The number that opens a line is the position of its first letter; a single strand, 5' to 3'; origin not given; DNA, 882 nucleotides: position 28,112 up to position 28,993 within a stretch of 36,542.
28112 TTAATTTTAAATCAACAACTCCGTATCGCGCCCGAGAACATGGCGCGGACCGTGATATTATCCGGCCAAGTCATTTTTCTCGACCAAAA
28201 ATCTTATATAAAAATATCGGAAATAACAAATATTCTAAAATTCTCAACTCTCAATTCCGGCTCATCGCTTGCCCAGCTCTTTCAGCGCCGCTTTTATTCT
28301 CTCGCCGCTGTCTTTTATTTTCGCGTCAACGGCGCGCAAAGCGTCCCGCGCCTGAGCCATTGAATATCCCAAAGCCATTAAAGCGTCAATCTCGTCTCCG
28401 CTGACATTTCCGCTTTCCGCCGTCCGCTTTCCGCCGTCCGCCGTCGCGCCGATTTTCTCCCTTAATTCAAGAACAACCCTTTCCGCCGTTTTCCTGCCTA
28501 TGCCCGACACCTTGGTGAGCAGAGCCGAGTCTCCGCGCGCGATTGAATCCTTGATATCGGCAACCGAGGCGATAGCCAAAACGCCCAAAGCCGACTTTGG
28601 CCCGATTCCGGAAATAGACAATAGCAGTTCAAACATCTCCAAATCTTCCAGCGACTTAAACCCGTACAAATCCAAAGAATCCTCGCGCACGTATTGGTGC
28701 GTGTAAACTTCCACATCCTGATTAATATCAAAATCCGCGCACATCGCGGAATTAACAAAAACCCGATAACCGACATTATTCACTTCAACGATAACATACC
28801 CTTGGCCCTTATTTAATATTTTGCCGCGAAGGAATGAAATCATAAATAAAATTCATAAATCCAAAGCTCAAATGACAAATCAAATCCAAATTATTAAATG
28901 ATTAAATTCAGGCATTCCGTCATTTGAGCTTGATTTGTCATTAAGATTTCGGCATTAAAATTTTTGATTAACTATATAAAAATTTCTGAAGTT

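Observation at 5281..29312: Nearly every intergenic spacer holds an AT-rich inverted repeat whose arms are tandem heptamers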

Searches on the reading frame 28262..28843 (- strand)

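Call 10: search_protein_families(library=pfam, proteins=[window:28262-28843:-])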
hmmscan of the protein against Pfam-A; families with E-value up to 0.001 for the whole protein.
window:28262-28843:- (193 aa): 7 families
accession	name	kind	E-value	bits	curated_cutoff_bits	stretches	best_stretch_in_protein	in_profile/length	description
PF01330.27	RuvA_N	-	2e-20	73.1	23.6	1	1-61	1-61/61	RuvA N terminal domain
PF14520.12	HHH_5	-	1.3e-15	58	27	1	71-129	1-57/57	Helix-hairpin-helix domain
PF07499.19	RuvA_C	-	2.3e-08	34.8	24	1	150-190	5-46/47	RuvA, C-terminal domain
PF00633.29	HHH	-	8.5e-08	32.1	24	0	109-124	13-28/30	Helix-hairpin-helix motif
PF21176.3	RecR_HhH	-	0.00018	21.7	27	0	109-127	8-26/45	RecR, helix-hairpin-helix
PF12836.13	HHH_3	-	0.00023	21.6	27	0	106-133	13-39/65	Helix-hairpin-helix motif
PF10391.15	DNA_pol_lambd_f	-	0.00043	20.5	29.8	0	108-122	2-16/51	Fingers domain of DNA polymerase lambda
